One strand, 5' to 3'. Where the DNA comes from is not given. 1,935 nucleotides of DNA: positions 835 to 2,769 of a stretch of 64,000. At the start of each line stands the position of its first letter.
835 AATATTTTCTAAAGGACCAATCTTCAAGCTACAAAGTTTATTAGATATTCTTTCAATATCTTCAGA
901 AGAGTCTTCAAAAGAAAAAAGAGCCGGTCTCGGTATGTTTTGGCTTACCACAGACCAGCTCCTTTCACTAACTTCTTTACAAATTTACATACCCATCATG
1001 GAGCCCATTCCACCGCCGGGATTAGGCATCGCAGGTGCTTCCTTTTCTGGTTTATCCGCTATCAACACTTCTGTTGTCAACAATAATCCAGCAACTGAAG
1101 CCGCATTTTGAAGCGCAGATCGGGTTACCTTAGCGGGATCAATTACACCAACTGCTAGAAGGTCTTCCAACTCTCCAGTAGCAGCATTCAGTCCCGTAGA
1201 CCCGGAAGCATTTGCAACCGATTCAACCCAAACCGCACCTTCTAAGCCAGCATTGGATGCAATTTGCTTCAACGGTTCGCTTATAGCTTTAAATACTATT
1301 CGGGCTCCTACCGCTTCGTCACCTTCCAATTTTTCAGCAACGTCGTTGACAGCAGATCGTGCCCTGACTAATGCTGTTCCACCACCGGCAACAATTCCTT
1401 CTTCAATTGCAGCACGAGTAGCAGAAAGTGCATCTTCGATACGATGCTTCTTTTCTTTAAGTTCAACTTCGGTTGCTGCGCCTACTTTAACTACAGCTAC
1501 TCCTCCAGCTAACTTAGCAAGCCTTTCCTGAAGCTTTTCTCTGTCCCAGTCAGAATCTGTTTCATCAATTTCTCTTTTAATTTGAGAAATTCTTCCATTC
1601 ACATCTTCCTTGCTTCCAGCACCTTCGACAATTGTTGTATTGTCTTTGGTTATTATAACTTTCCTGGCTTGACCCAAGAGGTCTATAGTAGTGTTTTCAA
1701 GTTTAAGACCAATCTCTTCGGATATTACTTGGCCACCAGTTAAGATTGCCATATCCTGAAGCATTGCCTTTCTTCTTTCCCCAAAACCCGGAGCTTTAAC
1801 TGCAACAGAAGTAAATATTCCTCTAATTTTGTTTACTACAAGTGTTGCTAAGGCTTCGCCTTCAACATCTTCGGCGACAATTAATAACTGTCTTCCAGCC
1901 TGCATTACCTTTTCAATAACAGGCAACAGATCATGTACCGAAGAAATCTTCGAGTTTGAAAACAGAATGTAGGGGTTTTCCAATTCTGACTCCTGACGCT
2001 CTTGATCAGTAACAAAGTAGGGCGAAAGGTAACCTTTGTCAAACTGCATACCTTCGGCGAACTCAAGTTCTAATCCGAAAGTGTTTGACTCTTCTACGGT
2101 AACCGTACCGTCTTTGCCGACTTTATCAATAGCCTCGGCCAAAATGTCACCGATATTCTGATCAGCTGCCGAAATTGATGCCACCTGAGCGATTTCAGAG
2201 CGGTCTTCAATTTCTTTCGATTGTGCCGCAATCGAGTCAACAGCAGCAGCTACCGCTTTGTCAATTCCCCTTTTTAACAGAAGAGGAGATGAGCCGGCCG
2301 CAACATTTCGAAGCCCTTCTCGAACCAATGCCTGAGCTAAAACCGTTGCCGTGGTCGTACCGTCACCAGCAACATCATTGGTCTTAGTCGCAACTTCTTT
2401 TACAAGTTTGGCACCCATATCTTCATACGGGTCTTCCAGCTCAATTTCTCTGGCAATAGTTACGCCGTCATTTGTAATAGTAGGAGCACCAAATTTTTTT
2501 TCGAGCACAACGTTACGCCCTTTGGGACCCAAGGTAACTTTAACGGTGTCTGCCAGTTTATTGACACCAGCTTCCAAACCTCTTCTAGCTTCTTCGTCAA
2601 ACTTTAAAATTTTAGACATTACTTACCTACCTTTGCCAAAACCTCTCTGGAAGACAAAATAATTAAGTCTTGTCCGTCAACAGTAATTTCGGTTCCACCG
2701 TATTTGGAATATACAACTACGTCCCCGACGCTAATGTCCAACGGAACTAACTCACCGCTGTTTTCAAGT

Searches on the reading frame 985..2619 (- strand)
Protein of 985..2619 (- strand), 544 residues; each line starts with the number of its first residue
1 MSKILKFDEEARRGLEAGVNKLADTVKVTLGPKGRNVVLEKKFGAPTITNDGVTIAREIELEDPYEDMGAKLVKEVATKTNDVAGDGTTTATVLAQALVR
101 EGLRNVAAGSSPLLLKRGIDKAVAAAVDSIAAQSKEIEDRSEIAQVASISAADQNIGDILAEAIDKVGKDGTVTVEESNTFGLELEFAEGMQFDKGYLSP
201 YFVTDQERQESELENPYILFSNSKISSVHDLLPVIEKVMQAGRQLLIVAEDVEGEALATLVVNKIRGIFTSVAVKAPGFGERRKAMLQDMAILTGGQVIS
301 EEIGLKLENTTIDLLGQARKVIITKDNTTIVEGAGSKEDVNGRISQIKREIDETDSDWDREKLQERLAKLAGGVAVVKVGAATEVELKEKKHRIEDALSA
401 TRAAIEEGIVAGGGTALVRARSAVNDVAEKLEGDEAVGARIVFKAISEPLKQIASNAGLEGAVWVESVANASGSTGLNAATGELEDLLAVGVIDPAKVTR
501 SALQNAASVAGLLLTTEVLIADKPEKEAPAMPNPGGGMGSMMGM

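Call 32: find_encoding_contigs(protein=window:985-2619:-, flank=10000, max_places=4)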
Protein window:985-2619:- (544 aa): 16 contigs read that carry it; 4 places shown.
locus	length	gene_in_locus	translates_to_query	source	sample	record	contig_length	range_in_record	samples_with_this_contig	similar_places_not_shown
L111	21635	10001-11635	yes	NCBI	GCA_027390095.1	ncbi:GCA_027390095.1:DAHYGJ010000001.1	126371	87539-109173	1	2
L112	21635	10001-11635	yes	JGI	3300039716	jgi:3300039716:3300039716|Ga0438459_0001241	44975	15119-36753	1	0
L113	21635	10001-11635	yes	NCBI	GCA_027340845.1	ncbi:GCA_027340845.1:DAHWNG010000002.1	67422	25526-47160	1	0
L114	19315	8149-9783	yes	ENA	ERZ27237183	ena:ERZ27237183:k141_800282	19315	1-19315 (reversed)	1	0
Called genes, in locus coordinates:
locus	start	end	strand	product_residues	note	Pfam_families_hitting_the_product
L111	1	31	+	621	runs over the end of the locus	PF13522:GATase_6, PF13537:GATase_7, PF01380:SIS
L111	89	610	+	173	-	PF01648:ACPS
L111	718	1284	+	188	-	PF00239:Resolvase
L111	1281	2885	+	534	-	PF01385:OrfB_IS605, PF07282:Cas12f1-like_TNB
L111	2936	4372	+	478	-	PF03853:YjeF_N, PF01256:Carb_kinase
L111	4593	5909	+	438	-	PF01168:Ala_racemase_N, PF00842:Ala_racemase_C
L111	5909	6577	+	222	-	PF03167:UDG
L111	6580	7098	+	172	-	PF02367:TsaE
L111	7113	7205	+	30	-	-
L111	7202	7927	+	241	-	PF00814:TsaD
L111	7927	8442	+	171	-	PF13420:Acetyltransf_4, PF13673:Acetyltransf_10, PF00583:Acetyltransf_1, PF13508:Acetyltransf_7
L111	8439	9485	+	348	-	PF00814:TsaD, PF22521:HypF_C_2 (weak)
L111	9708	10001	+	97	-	PF00166:Cpn10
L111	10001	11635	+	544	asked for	PF00118:Cpn60_TCP1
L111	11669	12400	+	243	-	PF00293:NUDIX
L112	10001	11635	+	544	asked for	PF00118:Cpn60_TCP1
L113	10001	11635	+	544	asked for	PF00118:Cpn60_TCP1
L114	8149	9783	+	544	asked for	PF00118:Cpn60_TCP1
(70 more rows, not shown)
